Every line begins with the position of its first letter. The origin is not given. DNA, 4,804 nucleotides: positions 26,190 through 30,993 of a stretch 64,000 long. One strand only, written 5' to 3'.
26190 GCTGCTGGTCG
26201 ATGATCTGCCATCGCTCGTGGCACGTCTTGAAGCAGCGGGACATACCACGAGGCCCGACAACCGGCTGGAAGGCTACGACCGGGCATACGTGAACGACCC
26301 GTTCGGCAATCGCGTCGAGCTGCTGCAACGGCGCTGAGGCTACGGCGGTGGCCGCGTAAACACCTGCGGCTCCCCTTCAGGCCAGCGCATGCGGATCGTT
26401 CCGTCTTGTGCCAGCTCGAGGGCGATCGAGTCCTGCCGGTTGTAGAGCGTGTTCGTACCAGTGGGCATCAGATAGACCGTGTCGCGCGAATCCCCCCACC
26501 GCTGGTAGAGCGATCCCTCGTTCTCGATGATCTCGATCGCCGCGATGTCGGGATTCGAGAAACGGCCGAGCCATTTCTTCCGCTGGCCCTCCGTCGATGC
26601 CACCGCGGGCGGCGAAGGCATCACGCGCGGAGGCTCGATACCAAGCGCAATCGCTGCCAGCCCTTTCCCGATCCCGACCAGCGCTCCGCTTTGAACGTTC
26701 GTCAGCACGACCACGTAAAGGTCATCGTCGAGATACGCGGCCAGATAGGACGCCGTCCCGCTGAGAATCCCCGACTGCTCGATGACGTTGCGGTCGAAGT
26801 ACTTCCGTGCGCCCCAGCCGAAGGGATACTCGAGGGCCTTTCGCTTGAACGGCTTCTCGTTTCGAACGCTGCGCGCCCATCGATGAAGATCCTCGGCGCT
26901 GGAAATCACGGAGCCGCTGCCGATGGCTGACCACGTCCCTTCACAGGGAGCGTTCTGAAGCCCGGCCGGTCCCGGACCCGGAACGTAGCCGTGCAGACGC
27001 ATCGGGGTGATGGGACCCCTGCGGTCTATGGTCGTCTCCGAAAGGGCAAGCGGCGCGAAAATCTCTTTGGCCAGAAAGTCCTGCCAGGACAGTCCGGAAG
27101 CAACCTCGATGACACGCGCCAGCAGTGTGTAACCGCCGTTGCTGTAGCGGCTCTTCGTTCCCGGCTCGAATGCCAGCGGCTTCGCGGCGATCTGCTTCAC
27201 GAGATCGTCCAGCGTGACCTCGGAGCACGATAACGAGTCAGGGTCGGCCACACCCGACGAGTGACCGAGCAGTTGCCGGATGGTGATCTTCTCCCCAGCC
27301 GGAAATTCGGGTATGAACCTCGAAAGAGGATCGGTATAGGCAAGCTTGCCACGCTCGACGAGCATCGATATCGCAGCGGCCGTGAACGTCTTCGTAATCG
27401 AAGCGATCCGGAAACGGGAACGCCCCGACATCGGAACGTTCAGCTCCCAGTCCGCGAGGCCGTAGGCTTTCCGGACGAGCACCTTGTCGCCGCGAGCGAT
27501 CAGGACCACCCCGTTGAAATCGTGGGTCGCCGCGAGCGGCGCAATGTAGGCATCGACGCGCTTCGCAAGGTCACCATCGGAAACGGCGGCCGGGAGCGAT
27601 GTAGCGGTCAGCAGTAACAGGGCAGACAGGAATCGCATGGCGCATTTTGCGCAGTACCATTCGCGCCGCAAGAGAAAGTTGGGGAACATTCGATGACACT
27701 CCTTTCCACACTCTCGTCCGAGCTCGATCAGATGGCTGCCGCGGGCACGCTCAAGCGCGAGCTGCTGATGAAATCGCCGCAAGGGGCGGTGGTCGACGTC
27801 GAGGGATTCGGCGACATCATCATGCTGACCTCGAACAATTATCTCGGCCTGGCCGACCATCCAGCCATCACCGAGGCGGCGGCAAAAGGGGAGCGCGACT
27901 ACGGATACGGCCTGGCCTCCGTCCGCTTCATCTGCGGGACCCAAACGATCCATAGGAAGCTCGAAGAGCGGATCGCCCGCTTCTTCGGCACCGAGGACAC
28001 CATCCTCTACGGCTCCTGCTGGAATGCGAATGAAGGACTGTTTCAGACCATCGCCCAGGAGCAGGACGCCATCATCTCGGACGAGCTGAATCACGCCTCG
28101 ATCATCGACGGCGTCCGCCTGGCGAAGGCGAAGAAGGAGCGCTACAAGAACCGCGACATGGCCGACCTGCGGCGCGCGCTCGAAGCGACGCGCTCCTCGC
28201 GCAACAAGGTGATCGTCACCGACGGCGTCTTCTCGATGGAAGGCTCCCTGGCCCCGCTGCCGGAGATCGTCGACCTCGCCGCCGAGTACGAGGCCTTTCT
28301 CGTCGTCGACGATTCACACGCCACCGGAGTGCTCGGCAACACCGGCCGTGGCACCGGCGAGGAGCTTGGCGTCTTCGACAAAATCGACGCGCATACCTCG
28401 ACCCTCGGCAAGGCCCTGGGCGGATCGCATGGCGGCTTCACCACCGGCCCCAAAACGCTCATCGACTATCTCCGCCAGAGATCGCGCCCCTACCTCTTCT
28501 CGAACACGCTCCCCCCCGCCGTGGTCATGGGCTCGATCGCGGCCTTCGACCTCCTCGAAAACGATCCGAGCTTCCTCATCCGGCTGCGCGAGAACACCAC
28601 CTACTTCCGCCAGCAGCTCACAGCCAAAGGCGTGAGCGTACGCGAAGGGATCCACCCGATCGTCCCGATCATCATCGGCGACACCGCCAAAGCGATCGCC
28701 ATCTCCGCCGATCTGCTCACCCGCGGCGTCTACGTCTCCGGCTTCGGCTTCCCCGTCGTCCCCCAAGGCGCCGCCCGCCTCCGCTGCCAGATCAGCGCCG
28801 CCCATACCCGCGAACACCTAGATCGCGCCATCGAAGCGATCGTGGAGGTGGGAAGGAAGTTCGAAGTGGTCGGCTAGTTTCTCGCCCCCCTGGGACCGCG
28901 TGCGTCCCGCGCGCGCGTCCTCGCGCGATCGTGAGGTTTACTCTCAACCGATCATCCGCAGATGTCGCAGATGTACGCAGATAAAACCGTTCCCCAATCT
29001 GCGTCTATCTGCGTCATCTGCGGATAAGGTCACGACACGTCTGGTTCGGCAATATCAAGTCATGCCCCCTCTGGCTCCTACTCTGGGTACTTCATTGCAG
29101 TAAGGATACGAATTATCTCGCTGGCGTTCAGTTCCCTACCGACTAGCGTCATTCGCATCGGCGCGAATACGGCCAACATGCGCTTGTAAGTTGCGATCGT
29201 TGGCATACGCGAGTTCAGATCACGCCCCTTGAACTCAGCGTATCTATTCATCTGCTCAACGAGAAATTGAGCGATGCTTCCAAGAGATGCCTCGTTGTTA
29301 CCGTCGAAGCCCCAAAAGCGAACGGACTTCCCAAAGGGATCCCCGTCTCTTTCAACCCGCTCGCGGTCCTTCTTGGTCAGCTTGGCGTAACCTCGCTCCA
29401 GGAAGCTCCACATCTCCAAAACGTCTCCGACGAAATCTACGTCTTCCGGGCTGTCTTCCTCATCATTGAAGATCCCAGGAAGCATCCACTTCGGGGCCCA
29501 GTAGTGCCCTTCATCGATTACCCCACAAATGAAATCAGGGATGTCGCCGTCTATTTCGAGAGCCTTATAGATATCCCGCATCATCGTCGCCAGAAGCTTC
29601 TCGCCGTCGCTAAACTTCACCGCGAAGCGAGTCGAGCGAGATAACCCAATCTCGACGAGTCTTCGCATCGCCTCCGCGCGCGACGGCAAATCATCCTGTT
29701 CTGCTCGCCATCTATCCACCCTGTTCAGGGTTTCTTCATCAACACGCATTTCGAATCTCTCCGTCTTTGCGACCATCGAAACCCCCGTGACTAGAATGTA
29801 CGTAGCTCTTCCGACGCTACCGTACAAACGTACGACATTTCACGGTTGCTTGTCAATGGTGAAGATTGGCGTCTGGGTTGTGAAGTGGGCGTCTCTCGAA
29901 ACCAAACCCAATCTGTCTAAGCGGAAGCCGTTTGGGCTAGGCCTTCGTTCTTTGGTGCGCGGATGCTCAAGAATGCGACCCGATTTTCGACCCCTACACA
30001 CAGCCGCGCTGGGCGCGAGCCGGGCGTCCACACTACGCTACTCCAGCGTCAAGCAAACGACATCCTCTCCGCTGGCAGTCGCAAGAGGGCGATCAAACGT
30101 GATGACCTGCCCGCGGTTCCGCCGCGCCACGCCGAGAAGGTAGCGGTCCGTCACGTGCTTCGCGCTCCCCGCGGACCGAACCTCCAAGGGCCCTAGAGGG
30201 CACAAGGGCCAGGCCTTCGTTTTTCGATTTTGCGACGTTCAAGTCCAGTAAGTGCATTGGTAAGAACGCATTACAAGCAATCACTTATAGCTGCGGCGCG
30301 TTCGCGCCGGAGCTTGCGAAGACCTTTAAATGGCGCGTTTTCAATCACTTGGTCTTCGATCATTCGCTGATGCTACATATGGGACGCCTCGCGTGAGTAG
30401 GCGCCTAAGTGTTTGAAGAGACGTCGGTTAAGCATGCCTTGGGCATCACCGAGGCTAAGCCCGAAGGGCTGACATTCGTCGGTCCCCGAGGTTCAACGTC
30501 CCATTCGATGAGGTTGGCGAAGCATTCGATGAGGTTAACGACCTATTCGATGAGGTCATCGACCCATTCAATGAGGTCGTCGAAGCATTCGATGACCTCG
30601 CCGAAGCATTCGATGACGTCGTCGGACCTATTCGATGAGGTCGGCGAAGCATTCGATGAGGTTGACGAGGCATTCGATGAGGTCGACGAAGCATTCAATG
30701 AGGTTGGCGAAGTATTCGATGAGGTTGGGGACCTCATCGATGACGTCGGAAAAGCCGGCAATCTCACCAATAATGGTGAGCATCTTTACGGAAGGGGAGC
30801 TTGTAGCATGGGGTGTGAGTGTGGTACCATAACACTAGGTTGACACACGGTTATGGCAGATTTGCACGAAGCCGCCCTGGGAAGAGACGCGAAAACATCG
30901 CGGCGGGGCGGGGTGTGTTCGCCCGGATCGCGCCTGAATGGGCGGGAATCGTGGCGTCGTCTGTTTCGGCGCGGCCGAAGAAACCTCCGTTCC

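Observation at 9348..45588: Intergenic elements built from arrays of 7-9-nt tandem units, mostly as facing inverted arrays: conserved architecture, locus-specific unit sequence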

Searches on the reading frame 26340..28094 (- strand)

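Call 10: search_protein_families(library=pfam, proteins=[window:26340-28094:-])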
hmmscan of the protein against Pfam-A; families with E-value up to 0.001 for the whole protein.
window:26340-28094:- (584 aa): 1 family
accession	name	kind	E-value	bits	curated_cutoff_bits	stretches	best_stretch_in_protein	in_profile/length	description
PF00144.29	Beta-lactamase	-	2.5e-60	204.8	27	1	180-470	1-313/329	Beta-lactamase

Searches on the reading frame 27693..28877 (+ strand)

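Call 10: search_protein_families(library=pfam, proteins=[window:27693-28877:+])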
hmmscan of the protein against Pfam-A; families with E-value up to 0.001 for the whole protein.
window:27693-28877:+ (394 aa): 3 families
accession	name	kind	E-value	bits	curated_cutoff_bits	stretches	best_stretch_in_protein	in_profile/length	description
PF00155.27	Aminotran_1_2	-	1.2e-56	192.9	19.7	1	41-383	2-361/361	Aminotransferase class I and II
PF00266.25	Aminotran_5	-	2.1e-05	24.1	21.5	1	84-210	42-179/371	Aminotransferase class-V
PF01212.27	Beta_elim_lyase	-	0.00017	21.4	27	1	86-255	33-214/288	Beta-eliminating lyase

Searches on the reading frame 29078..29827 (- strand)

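Call 10: search_protein_families(library=pfam, proteins=[window:29078-29827:-])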
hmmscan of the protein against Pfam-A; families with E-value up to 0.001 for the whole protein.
window:29078-29827:- (249 aa): 1 family
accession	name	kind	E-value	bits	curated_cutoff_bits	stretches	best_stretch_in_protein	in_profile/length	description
PF03887.19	YfbU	-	4.2e-19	69.7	25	1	103-244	35-166/166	YfbU domain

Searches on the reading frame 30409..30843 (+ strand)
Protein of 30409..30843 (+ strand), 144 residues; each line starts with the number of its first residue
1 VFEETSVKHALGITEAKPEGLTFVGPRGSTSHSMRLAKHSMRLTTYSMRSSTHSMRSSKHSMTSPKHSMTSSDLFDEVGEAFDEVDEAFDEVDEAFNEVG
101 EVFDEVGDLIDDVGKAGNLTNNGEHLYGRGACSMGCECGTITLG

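Call 71: search_protein_families(library=pfam, proteins=[window:30409-30843:+])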
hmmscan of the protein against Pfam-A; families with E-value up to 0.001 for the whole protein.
window:30409-30843:+ (144 aa): 0 families
